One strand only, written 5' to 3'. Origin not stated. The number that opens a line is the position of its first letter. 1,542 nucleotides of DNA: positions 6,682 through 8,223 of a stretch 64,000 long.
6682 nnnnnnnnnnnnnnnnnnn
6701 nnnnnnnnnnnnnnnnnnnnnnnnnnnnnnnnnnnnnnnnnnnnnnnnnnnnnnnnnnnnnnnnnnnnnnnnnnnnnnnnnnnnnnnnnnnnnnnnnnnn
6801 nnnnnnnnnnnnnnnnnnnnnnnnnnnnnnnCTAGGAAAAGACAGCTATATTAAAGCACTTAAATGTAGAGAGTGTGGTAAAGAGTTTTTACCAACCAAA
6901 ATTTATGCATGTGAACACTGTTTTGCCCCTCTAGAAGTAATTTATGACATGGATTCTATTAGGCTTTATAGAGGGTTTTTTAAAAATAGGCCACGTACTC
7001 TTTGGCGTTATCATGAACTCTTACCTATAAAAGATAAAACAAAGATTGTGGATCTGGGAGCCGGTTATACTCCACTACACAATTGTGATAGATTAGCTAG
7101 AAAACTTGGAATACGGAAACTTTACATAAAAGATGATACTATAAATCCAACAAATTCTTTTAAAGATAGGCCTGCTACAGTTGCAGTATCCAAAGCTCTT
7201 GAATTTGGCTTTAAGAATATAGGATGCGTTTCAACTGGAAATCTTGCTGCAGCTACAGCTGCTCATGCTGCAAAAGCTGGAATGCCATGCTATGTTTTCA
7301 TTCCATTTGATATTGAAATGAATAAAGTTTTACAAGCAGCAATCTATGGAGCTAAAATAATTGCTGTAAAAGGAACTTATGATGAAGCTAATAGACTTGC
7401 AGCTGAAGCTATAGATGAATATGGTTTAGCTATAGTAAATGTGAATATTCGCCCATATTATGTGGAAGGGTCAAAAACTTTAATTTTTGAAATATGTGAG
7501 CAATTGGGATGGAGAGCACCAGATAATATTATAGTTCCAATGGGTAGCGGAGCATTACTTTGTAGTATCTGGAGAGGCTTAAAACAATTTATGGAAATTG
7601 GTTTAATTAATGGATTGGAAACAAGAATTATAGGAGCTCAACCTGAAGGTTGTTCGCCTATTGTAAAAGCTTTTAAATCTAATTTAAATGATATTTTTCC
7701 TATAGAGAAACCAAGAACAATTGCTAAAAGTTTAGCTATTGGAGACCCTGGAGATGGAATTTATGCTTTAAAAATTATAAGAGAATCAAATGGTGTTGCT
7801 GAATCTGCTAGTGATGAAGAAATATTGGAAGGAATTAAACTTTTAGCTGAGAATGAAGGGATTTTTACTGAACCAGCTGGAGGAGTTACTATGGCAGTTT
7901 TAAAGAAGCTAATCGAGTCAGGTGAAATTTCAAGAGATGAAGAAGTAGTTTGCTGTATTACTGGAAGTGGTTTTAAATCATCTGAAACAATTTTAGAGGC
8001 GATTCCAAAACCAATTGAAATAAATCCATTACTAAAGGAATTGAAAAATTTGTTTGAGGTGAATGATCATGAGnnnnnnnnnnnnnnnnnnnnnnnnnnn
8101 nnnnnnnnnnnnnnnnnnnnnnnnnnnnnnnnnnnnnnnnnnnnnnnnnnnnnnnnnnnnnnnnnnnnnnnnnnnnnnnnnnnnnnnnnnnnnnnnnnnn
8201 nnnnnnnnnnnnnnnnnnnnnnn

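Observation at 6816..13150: Co-localised ThrC-family PLP enzyme, MoaD/ThiS-like carrier, E1-like activator and an IscS-IscU-TusA-DsrE persulfide relay: a candidate protein-thiocarboxylate-dependent sulfur amino acid pathway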

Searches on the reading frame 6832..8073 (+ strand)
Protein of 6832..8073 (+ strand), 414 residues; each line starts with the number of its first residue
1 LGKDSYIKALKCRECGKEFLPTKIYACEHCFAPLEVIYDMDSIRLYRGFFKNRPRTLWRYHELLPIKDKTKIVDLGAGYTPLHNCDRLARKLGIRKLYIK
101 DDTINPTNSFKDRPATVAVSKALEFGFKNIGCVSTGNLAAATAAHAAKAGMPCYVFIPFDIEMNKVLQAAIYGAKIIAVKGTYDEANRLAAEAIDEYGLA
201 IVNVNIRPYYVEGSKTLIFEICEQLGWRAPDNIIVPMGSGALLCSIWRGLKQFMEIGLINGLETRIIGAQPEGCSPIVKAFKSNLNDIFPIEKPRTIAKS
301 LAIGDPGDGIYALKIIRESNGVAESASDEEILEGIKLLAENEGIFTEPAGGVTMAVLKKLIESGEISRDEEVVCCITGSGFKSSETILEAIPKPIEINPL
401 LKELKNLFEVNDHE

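Call 7: search_protein_families(library=pfam, proteins=[window:6832-8073:+], max_evalue=0.01)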
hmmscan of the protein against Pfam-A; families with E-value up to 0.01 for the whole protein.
window:6832-8073:+ (414 aa): 3 families
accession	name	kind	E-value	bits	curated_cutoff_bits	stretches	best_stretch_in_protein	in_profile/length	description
PF00291.31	PALP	-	8.9e-80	268.6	35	1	74-378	2-295/295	Pyridoxal-phosphate dependent enzyme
PF05810.19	NinF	-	0.0002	21.6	27.5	1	11-35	1-25/25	NinF protein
PF12172.15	zf-ChsH2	-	0.00023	21.3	23.2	1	6-32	8-33/37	ChsH2, rubredoxin-like zinc ribbon domain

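Call 8: search_protein_families(library=ncbifam, proteins=[window:6832-8073:+], max_evalue=0.01)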
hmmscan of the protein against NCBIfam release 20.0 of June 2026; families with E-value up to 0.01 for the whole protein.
window:6832-8073:+ (414 aa): 46 families (the best 25 are shown)
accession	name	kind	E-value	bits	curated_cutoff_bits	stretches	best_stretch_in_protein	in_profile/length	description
NF006050.0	PRK08197.1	equivalog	8.5e-103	344.2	303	1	4-390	3-391/406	threonine synthase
TIGR00260.1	thrC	equivalog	1e-91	307.7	167.1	1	58-384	2-339/340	threonine synthase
NF004170.0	PRK05638.1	equivalog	3e-77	260.1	421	1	10-383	2-358/442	threonine synthase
NF005035.0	PRK06450.1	equivalog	2.7e-50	171.1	301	1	10-383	4-337/338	threonine synthase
NF006205.0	PRK08329.1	equivalog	9.5e-48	162.9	358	1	10-383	2-346/347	threonine synthase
NF004996.0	PRK06381.1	equivalog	7.8e-44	150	266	1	77-379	13-317/319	threonine synthase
TIGR01127.1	ilvA_1Cterm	equivalog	5.7e-28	98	378.75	1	80-362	1-271/380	threonine ammonia-lyase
NF006390.0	PRK08639.1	equivalog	1.7e-27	96.4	421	1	79-381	25-315/418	threonine ammonia-lyase IlvA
TIGR03844.1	cysteate_syn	equivalog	2.9e-23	82.3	324.9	1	10-386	3-385/398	cysteate synthase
TIGR02079.1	THD1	equivalog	3.7e-23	82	440.55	1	79-381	16-307/410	threonine ammonia-lyase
NF006094.0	PRK08246.1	subfamily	2.2e-22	79.8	331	1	80-379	24-302/310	serine/threonine dehydratase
NF005680.0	PRK07476.1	equivalog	6.8e-21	74.6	413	1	78-382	22-312/326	hydroxyectoine utilization dehydratase EutB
NF005292.0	PRK06815.1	equivalog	7.3e-21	74.5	371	1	78-378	20-305/320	threonine/serine dehydratase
NF005600.0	PRK07334.1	equivalog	1.3e-20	73.4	496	1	80-378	29-309/408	threonine ammonia-lyase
TIGR01124.1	ilvA_2Cterm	equivalog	3.4e-20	72.1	411.3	1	77-379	15-304/499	threonine ammonia-lyase, biosynthetic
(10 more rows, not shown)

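Call 13: find_homologous_proteins(query=window:6832-8073:+, max_evalue=1e-20)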
Query window:6832-8073:+ (414 aa): 7914 proteins with E <= 1e-20 among 8000 candidates; the best 120 are listed.
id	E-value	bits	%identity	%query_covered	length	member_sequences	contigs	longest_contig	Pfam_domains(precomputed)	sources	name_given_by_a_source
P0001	1.2e-248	843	100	91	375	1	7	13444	PF00291.32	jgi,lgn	-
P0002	4.8e-244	828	98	91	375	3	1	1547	PF00291.32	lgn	-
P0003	5.1e-237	804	85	100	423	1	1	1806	PF00291.32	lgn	-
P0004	6.1e-214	728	76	100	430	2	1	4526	PF00291.32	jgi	-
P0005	8.5e-214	728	88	89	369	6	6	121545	PF00291.32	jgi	jgi:threonine synthase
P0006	1.2e-213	728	77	98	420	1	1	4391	PF00291.32,PF05810.20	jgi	-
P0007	1.4e-212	724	75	99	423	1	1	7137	PF00291.32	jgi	-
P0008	1.6e-212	724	76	96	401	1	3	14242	PF00291.32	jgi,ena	-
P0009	4.1e-212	722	77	98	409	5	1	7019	PF00291.32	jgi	-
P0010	7.7e-212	722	76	96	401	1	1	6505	PF00291.32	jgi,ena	-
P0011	2.2e-211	720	75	98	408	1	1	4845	PF00291.32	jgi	-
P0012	2.6e-211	720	76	96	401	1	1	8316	PF00291.32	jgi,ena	-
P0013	3.2e-211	719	75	99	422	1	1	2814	PF00291.32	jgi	-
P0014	2.7e-210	716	75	98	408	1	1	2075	PF00291.32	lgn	-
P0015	6.4e-210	715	76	97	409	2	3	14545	PF00291.32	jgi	-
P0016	7.1e-210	715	75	98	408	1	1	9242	PF00291.32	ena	-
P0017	2.0e-208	710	74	99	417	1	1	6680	PF00291.32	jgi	-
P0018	3.8e-207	706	74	98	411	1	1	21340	PF00291.32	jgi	jgi:threonine synthase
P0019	6.7e-207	705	74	98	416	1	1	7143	PF00291.32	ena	-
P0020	5.1e-206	702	74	97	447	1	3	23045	PF00291.32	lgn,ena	-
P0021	7.5e-206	702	72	98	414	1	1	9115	PF00291.32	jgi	-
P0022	1.2e-205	701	73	99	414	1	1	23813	PF00291.32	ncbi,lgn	-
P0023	2.6e-205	700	74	97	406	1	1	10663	PF00291.32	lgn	-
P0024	5.3e-205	699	74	98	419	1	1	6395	PF00291.32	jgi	-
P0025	5.7e-205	699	74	99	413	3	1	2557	PF00291.32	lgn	-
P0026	7.0e-205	699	74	98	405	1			PF00291.32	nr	nr:threonine synthase [Candidatus Freyarchaeota archaeon]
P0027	9.6e-205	698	74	97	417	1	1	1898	PF00291.32,PF05810.20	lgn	-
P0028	1.3e-204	698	73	97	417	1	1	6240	PF00291.32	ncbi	-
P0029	2.4e-204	697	71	99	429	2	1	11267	PF00291.32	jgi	-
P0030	3.7e-204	696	72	98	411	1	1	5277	PF00291.32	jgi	-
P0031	7.2e-204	695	74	97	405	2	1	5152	PF00291.32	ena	-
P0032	7.6e-204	695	72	98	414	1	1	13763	PF00291.32,PF05810.20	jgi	-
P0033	1.8e-203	694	73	99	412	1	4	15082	PF00291.32,PF05810.20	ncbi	ncbi:MAG: threonine synthase [Nitrososphaerales archaeon]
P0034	6.1e-203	692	72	98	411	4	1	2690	PF00291.32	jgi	jgi:threonine synthase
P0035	1.7e-201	687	71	98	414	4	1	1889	PF00291.32,PF05810.20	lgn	-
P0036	1.9e-201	687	72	97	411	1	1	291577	PF00291.32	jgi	-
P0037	9.5e-201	685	72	98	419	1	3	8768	PF00291.32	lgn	-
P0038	1.4e-200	684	72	99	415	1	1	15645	PF00291.32,PF05810.20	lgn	-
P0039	1.6e-200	684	69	100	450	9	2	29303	PF00291.32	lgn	-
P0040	5.0e-200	683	90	83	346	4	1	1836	PF00291.32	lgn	-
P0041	2.2e-199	680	72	98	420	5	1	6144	PF00291.32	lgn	-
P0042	2.3e-199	680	72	98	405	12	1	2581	PF00291.32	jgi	-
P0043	5.8e-199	679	72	97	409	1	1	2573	PF00291.32,PF05810.20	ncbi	-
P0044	7.5e-199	679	71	98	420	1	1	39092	PF00291.32,PF05810.20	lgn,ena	-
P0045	9.1e-199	678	73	97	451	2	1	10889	PF00291.32,PF05810.20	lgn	-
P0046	1.0e-198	678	71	97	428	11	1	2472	PF00291.32,PF05810.20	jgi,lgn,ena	-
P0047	1.0e-198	678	71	98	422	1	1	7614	PF00291.32,PF05810.20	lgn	-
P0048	1.2e-198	678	70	98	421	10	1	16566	PF00291.32,PF05810.20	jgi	jgi:threonine synthase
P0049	2.6e-198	677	72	97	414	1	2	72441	PF00291.32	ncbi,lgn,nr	ncbi:MAG: threonine synthase [archaeon]|nr:threonine synthase [archaeon] MCP8306953.1 threonine synt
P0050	4.2e-198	676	71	99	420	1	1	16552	PF00291.32,PF05810.20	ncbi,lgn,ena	-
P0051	5.4e-198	676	70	99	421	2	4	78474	PF00291.32,PF05810.20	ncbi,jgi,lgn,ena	-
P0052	5.6e-198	676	70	99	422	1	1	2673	PF00291.32,PF05810.20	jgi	jgi:threonine synthase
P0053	5.7e-198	676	70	99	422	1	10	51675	PF00291.32,PF05810.20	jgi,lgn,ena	jgi:threonine synthase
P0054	1.1e-197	675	71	97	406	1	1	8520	PF00291.32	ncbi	-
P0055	1.3e-197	675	72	97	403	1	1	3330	PF00291.32,PF05810.20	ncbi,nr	ncbi:threonine synthase [Candidatus Bathyarchaeota archaeon]|nr:threonine synthase [Candidatus Bathy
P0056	1.4e-197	675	72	97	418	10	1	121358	PF00291.32,PF05810.20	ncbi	ncbi:MAG: threonine synthase [Thermoproteota archaeon]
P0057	1.8e-197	674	72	98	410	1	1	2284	PF00291.32,PF05810.20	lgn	-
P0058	2.0e-197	674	72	99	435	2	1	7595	PF00291.32,PF05810.20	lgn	-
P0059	2.0e-197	674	70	99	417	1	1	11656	PF00291.32,PF05810.20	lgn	-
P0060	2.4e-197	674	72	97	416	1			PF00291.32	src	-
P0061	2.7e-197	674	70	98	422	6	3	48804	PF00291.32,PF05810.20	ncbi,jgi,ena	-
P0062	2.8e-197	674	71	97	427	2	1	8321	PF00291.32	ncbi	ncbi:MAG: threonine synthase [Thermoproteota archaeon]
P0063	5.2e-197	673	71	98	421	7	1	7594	PF00291.32,PF05810.20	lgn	-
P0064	1.6e-196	671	72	98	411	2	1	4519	PF00291.32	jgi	-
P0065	5.6e-196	669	70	98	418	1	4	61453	PF00291.32,PF05810.20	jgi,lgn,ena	-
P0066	7.9e-196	669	70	97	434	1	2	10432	PF00291.32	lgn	-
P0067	1.5e-195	668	71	97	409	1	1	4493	PF00291.32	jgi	jgi:threonine synthase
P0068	1.6e-195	668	69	97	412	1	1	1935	PF00291.32,PF05810.20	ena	-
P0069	2.0e-195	667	71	97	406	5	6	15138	PF00291.32,PF05810.20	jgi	jgi:threonine synthase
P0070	4.5e-195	666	70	97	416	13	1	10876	PF00291.32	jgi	-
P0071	2.7e-194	664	69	98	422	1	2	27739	PF00291.32,PF05810.20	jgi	jgi:threonine synthase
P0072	6.1e-194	663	70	98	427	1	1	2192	PF00291.32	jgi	jgi:threonine synthase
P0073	6.2e-194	663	70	97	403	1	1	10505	PF00291.32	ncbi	ncbi:MAG: threonine synthase [Candidatus Bathyarchaeia archaeon]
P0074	7.0e-194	662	69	98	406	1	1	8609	PF00291.32,PF05810.20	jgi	jgi:threonine synthase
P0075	2.7e-193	660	70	96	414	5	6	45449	PF00291.32,PF05810.20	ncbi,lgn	-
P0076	7.5e-193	659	68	99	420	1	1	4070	PF00291.32,PF05810.20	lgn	-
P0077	1.2e-192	658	68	98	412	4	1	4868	PF00291.32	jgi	jgi:threonine synthase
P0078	1.4e-192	658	76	90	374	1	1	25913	PF00291.32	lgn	-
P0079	2.1e-192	658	70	97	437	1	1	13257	PF00291.32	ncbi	ncbi:MAG: threonine synthase [Candidatus Bathyarchaeia archaeon]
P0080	3.6e-192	657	73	90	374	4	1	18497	PF00291.32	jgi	-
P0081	6.1e-192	656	73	90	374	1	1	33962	PF00291.32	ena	-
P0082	8.1e-192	656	73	90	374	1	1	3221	PF00291.32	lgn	-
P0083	1.0e-191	655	76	90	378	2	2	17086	PF00291.32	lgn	-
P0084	1.5e-191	655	73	90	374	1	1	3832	PF00291.32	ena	-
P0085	1.9e-191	654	76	90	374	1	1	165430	PF00291.32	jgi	-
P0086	2.4e-191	654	76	90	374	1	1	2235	PF00291.32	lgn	-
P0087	3.1e-191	654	76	90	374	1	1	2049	PF00291.32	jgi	-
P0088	1.2e-190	652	76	89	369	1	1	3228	PF00291.32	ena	-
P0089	1.7e-190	651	69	98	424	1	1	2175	PF00291.32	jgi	jgi:threonine synthase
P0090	1.7e-190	651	67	99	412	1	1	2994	PF00291.32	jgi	-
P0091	3.7e-190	650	73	90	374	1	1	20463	PF00291.32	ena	-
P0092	5.2e-190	650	73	90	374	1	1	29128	PF00291.32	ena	-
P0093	1.0e-189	649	70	98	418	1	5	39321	PF00291.32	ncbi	ncbi:MAG: threonine synthase [Candidatus Bathyarchaeia archaeon]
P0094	1.2e-189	648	70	97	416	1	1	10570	PF00291.32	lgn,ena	-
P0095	1.6e-189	648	72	92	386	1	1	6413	PF00291.32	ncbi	-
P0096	2.2e-189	648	69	99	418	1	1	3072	PF00291.32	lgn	-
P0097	2.3e-189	648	69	97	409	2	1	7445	PF00291.32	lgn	-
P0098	2.8e-189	647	69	96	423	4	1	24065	PF00291.32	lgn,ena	-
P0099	3.8e-189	647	65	98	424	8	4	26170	PF00291.32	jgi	jgi:threonine synthase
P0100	9.4e-189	646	67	98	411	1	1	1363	PF00291.32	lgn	-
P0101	1.6e-188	645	75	90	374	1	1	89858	PF00291.32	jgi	-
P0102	1.9e-188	645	74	89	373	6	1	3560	PF00291.32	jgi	-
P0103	4.0e-188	643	69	96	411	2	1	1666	PF00291.32,PF05810.20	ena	-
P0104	4.3e-188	643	69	97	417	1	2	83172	PF00291.32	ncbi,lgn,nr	ncbi:MAG: threonine synthase [Candidatus Bathyarchaeota archaeon]|nr:threonine synthase [Candidatus 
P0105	1.1e-187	642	69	98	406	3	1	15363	PF00291.32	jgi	jgi:threonine synthase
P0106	1.9e-187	641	68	97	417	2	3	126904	PF00291.32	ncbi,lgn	ncbi:MAG: threonine synthase [Candidatus Bathyarchaeia archaeon]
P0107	5.0e-187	640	70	95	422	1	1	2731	PF00291.32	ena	-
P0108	1.0e-186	639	67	99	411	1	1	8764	PF00291.32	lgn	-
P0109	2.2e-186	638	73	90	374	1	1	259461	PF00291.32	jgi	-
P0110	4.4e-186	637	65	96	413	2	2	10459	PF00291.32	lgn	-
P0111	4.2e-185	633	67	98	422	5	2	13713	PF00291.32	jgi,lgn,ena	-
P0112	7.5e-185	633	69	96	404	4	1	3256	PF00291.32,PF05810.20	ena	-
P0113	8.8e-185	632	75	87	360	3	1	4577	PF00291.32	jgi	-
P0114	1.5e-184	632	67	97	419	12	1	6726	PF00291.32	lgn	-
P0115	1.8e-184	631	65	100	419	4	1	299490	PF00291.32,PF05810.20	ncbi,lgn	-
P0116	8.1e-184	629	66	99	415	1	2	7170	PF00291.32,PF05810.20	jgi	jgi:threonine synthase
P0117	8.6e-184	629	68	97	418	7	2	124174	PF00291.32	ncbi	ncbi:MAG: threonine synthase [Candidatus Nezhaarchaeales archaeon]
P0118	8.6e-184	629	66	96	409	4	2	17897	PF00291.32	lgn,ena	-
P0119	4.3e-183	627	66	97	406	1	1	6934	PF00291.32,PF05810.20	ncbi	ncbi:MAG: threonine synthase [Candidatus Bathyarchaeia archaeon]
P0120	7.1e-183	626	74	89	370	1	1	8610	PF00291.32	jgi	jgi:threonine synthase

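Call 15: find_encoding_contigs(protein=P0001, flank=10000, max_places=6)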
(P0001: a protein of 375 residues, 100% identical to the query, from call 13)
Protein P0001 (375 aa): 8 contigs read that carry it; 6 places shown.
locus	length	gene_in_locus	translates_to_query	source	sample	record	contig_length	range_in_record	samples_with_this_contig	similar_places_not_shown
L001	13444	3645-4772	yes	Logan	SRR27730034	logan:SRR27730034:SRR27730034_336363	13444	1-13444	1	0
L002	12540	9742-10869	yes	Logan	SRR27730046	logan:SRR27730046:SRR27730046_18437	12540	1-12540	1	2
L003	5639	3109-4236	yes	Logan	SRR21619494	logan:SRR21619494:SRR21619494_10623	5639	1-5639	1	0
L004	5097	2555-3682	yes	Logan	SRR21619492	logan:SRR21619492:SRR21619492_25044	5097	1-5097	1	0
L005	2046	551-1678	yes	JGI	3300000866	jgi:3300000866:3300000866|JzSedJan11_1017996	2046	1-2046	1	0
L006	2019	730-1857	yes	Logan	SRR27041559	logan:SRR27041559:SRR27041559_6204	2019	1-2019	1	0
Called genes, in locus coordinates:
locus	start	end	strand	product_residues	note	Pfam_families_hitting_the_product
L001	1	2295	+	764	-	?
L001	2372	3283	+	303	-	PF00890:FAD_binding_2 (faint), PF01134:GIDA (faint), PF01266:DAO (faint), PF07992:Pyr_redox_2, PF12831:FAD_oxidored (weak), PF13738:Pyr_redox_3, PF13434:Lys_Orn_oxgnase (weak), PF00070:Pyr_redox, +2 more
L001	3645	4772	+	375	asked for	PF00291:PALP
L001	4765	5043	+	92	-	PF02597:ThiS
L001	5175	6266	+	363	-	PF00899:ThiF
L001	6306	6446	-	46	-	-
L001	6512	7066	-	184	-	PF01613:Flavin_Reduct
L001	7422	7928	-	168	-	PF01592:NifU_N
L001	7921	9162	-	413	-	PF00266:Aminotran_5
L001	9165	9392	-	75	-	PF01206:TusA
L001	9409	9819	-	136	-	PF13686:DrsE_2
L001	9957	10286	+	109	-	-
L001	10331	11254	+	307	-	PF01368:DHH, PF02833:DHHA2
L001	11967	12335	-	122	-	-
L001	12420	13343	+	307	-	PF01545:Cation_efflux, PF16916:ZT_dimer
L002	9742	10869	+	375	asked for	PF00291:PALP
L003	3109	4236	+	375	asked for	PF00291:PALP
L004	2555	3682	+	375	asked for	PF00291:PALP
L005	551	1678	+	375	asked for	PF00291:PALP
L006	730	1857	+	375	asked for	PF00291:PALP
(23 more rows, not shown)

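Call 17: find_encoding_contigs(protein=P0005, flank=10000, max_places=2)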
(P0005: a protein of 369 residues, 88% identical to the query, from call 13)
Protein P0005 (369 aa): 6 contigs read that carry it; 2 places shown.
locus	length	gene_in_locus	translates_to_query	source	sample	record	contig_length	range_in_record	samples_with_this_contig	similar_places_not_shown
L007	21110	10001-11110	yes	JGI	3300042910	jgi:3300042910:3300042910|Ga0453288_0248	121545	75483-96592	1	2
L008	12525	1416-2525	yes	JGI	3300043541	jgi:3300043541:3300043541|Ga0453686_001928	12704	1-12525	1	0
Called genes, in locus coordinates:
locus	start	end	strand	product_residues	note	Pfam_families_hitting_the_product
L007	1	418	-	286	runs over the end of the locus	PF04055:Radical_SAM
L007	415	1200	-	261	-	PF04015:DUF362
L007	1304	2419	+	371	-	PF09376:NurA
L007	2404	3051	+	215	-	-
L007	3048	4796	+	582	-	PF01935:DUF87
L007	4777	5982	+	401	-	PF00149:Metallophos, PF12850:Metallophos_2 (faint)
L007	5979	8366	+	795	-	PF13476:AAA_23, PF02463:SMC_N (weak), PF13558:SbcC_Walker_B (weak)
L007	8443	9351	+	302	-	PF01134:GIDA (faint), PF01946:Thi4 (faint), PF03486:HI0933_like (faint), PF05834:Lycopene_cycl (faint), PF07992:Pyr_redox_2, PF12831:FAD_oxidored (faint), PF13738:Pyr_redox_3, PF00070:Pyr_redox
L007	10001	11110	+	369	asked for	PF00291:PALP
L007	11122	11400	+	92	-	PF02597:ThiS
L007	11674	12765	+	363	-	PF00899:ThiF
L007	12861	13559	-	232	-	PF04191:PEMT (weak), PF04140:ICMT (weak)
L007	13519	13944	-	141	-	-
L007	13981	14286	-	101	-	-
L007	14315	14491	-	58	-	PF04945:YHS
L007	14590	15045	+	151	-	PF03551:PadR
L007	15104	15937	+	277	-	PF03239:FTR1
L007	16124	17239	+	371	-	PF00291:PALP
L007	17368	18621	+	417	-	PF03601:Cons_hypoth698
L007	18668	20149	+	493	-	PF03460:NIR_SIR_ferr, PF01077:NIR_SIR, PF26540:GcpE_C (faint), PF03460:NIR_SIR_ferr, PF01077:NIR_SIR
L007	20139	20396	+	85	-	PF01206:TusA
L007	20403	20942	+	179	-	-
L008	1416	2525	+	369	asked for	PF00291:PALP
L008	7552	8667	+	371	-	PF00291:PALP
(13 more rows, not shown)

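Call 18: find_encoding_contigs(protein=P0085, flank=10000, max_places=2)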
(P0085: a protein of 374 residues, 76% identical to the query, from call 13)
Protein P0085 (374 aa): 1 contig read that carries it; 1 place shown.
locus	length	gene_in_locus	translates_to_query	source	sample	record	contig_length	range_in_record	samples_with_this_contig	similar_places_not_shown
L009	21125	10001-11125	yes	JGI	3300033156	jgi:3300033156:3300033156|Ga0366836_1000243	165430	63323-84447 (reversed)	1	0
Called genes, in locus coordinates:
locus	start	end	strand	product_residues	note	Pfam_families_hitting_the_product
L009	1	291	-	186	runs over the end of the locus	-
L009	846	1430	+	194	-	-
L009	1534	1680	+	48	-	-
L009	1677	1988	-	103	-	PF09138:Urm1 (weak), PF02597:ThiS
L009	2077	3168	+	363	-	PF00899:ThiF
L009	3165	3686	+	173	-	PF14464:Prok-JAB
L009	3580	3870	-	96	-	-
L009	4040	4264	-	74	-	PF01206:TusA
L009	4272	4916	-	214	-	PF01592:NifU_N, PF01883:FeS_assembly_P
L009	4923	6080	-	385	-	PF00266:Aminotran_5, PF01041:DegT_DnrJ_EryC1 (weak), PF01212:Beta_elim_lyase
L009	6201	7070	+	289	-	PF03460:NIR_SIR_ferr, PF01077:NIR_SIR, PF00037:Fer4 (weak), PF12837:Fer4_6 (weak), PF12838:Fer4_7, PF13187:Fer4_9, PF13237:Fer4_10, PF00037:Fer4 (weak), +3 more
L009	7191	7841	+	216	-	PF01507:PAPS_reduct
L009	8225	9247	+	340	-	PF02568:ThiI, PF18297:NFACT-R_2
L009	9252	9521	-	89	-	PF09048:Cro (faint)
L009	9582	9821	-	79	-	-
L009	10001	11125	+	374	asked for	PF00291:PALP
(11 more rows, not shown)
